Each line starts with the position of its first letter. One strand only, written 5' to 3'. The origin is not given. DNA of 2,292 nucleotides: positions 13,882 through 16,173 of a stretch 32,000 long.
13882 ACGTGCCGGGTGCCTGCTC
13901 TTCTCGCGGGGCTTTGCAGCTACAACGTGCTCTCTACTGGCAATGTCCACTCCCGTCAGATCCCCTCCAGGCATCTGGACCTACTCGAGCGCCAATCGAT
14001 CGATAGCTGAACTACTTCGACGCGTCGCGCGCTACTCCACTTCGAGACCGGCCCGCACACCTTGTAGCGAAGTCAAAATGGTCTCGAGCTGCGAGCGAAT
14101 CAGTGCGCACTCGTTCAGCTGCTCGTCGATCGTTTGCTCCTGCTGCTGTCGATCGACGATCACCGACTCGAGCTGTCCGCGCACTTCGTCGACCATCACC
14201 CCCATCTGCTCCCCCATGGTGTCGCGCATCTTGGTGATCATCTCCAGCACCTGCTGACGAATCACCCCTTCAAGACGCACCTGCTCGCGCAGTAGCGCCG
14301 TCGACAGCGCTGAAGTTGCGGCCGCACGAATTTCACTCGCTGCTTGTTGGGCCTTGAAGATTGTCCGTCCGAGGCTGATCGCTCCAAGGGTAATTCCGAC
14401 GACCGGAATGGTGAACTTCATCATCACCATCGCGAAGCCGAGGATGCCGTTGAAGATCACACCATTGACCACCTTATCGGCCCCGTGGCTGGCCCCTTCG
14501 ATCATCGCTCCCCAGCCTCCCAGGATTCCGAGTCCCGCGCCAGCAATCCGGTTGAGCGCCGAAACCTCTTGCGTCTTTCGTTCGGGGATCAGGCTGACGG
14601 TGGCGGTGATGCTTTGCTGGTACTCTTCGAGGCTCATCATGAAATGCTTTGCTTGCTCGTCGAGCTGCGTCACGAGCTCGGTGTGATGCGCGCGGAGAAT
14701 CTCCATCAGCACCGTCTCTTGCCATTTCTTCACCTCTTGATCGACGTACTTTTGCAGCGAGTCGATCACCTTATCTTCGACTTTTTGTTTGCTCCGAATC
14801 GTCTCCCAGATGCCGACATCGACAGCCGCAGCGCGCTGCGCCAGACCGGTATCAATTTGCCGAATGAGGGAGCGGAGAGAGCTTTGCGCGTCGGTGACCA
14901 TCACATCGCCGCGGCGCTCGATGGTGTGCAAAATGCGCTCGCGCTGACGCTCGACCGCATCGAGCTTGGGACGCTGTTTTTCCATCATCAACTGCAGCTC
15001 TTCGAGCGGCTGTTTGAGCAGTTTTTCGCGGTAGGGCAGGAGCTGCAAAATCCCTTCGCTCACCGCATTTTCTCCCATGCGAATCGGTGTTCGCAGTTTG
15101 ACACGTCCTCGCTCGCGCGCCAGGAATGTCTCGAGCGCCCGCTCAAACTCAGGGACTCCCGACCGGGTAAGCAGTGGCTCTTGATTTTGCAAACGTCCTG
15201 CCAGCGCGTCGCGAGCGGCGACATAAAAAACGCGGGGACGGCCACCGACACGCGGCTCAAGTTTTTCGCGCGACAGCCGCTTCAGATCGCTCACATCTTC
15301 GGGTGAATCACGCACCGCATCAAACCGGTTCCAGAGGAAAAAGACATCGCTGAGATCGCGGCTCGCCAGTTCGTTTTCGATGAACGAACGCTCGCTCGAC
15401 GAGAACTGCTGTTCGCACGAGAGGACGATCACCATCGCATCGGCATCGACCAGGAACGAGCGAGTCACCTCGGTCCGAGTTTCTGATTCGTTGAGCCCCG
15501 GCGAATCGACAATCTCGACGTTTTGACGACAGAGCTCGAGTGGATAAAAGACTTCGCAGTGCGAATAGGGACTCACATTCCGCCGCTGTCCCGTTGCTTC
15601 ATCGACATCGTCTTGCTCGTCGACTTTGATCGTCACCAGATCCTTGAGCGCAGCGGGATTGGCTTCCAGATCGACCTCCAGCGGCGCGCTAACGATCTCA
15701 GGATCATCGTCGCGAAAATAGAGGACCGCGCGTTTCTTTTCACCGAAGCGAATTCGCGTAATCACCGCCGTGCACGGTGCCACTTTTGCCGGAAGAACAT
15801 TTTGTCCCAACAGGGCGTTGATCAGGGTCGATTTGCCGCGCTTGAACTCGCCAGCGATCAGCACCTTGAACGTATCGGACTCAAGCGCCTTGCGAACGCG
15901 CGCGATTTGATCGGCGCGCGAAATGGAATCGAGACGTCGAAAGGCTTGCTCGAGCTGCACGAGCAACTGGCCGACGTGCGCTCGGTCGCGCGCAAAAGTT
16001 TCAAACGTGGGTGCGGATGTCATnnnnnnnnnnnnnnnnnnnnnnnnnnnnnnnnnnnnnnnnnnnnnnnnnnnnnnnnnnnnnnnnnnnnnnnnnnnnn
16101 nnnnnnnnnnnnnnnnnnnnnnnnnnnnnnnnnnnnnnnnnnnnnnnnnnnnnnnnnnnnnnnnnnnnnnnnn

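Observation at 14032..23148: Sigma-factor-headed cluster: two dynamin-like GTPases bracketing an M48 metalloprotease and a dynamin-like pseudo-GTPase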

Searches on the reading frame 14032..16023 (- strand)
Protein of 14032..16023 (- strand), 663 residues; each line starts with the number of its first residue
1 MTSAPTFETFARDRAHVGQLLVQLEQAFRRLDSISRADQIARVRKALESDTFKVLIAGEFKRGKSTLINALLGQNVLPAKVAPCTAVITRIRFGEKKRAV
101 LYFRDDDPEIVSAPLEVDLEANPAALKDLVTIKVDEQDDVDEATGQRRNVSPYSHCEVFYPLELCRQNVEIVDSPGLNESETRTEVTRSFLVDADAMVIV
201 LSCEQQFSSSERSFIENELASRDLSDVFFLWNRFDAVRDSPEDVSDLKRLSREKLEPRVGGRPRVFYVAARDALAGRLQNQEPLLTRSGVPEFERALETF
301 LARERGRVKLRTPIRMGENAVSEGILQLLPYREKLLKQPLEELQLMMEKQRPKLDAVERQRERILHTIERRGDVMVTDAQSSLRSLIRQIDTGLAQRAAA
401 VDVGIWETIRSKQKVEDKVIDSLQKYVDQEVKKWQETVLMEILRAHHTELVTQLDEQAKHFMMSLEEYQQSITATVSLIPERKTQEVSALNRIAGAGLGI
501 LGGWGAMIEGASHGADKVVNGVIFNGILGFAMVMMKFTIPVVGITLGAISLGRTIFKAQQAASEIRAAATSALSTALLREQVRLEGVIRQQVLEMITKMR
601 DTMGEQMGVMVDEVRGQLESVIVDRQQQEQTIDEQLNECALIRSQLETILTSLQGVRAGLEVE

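Call 3: search_protein_families(library=pfam, proteins=[window:14032-16023:-], max_evalue=0.1)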
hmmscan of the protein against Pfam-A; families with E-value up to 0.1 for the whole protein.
window:14032-16023:- (663 aa): 9 families
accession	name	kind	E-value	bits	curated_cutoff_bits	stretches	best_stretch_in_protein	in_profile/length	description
PF00350.29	Dynamin_N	-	3e-28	99.4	27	1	54-224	1-159/168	Dynamin family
PF21808.2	Dynamin-like_hel_bact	-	1.7e-17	64.1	28.3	1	273-632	1-366/373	Bacterial dynamin-like protein, helical domain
PF01926.29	MMR_HSR1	-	2.7e-09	37.6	21.9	1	53-216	1-98/113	50S ribosome-binding GTPase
PF04548.22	AIG1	-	0.00084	19.2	27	0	163-215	45-104/212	AIG1 family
PF00009.33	GTP_EFTU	-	0.005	16.9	26.5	0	167-246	69-145/188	Elongation factor Tu GTP binding domain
PF03193.22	RsgA_GTPase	-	0.0064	16.8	30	0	35-77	92-132/174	RsgA GTPase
PF02421.24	FeoB_N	-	0.0081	16.1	27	0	53-76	2-25/156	Ferrous iron transport protein B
PF00735.24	Septin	-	0.044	13.5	26.2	0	51-81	4-34/280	Septin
PF08477.19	Roc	-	0.096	13.4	27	0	53-80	1-28/119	Ras of Complex, Roc, domain of DAPkinase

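Call 4: search_protein_families(library=padloc, proteins=[window:14032-16023:-], max_evalue=0.1)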
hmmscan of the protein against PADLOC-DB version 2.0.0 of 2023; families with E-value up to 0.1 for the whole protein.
window:14032-16023:- (663 aa): 3 families
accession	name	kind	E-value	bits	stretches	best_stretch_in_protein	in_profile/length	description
PDLC03839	LeoA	-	2.1e-27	94.5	2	167-648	103-556/559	-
PDLC03841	LeoBC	-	9.6e-19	65.9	1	23-636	51-580/601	-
PDLC03840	LeoA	-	0.00046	17.3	1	7-75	4-77/577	-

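Call 5: search_protein_families(library=ncbifam, proteins=[window:14032-16023:-], max_evalue=0.1)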
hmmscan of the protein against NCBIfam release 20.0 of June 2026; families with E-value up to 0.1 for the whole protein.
window:14032-16023:- (663 aa): 12 families
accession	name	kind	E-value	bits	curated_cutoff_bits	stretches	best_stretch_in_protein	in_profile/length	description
NF052648.1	DynmDynABac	equivalog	5e-17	61.1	1600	2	34-102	24-91/1187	dynamin GTPase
NF007368.0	PRK09866.1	equivalog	1.4e-06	26.9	1146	1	54-105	72-124/742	clamp-binding protein CrfC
TIGR03918.1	GTP_HydF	equivalog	9.6e-06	24.7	325.55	1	169-242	58-133/392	[FeFe] hydrogenase H-cluster maturation GTPase HydF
TIGR03594.1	GTPase_EngA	equivalog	1.4e-05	24.3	306.7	1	16-76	148-200/432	ribosome biogenesis GTPase Der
TIGR00231.1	small_GTP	domain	1.8e-05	24.5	42.5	1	51-83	3-35/164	GTP-binding protein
NF000908.1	PRK00089.1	equivalog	7.5e-05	22.1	237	0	54-76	6-28/291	GTPase Era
NF041922.1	DLP_LeoA_gen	subfamily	0.0001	21.5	325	1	15-75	7-73/532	LeoA/HP0731 family dynamin-like GTPase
TIGR03596.1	GTPase_YlqF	equivalog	0.00054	19.4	208.2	1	30-83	97-150/276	ribosome biogenesis GTPase YlqF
NF009987.0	PRK13453.1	equivalog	0.0099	15.6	172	1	333-428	76-168/173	F0F1 ATP synthase subunit B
TIGR03597.1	GTPase_YqeH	equivalog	0.058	12.5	297.4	0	33-80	135-184/361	ribosome biogenesis GTPase YqeH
TIGR03598.1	GTPase_YsxC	equivalog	0.086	12.5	124.45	0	42-77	9-44/186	ribosome biogenesis GTP-binding protein YihA/YsxC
TIGR00450.1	mnmE_trmE_thdF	equivalog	0.1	11.7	252.6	1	26-74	188-232/446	tRNA uridine-5-carboxymethylaminomethyl(34) synthesis GTPase MnmE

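Call 82: search_solved_structures(query=window:14032-16023:-, max_evalue=0.001)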
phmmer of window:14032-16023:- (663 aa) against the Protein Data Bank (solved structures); distinct sequences matched with E-value up to 0.001: 14.
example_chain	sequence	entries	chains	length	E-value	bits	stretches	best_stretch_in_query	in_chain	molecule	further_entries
2j68_A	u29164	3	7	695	4.6e-46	160.6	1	38-658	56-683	BACTERIAL DYNAMIN-LIKE PROTEIN | DYNAMIN FAMILY PROTEIN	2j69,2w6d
5owv_A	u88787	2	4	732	1.5e-13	53.3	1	42-353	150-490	GTP-binding protein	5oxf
9kff_A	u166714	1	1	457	3.6e-13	52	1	34-242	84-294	Mitofusin FZO1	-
9kfd_A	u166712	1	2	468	4.1e-13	51.8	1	34-242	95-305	Mitofusin FZO1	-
9kfe_A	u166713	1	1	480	4.4e-13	51.8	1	34-242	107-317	Mitofusin FZO1,Mitofusin FZO1,Fzo1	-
5yew_A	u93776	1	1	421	3.1e-12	48.9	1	38-290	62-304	Mitofusin-1,Mitofusin-1 fusion protein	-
5goe_A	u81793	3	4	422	3.3e-12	48.8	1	38-290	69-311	Mitofusin-1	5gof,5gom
5gnt_A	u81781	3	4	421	3.5e-12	48.8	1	38-290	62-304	Mitofusin-1 | Mitofusin-1,Mitofusin-1 fusion protein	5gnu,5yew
5go4_A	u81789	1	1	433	3.5e-12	48.8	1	38-290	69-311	Mitofusin-1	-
6jfk_A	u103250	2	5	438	1.2e-11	47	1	38-284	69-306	Mitofusin-2,cDNA FLJ57997, highly similar to Transmembrane GTPase MFN2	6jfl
5gnr_A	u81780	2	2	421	2.3e-11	46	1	43-290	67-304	Mitofusin-1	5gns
6jfm_A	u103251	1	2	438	8e-11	44.3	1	38-284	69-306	Mitofusin-2,Mitofusin-2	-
6j72_A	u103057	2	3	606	3.6e-09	38.8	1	35-219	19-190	Isoniazid inducible gene protein IniA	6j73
5owv_C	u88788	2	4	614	4.9e-07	31.8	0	35-106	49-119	GTP-binding protein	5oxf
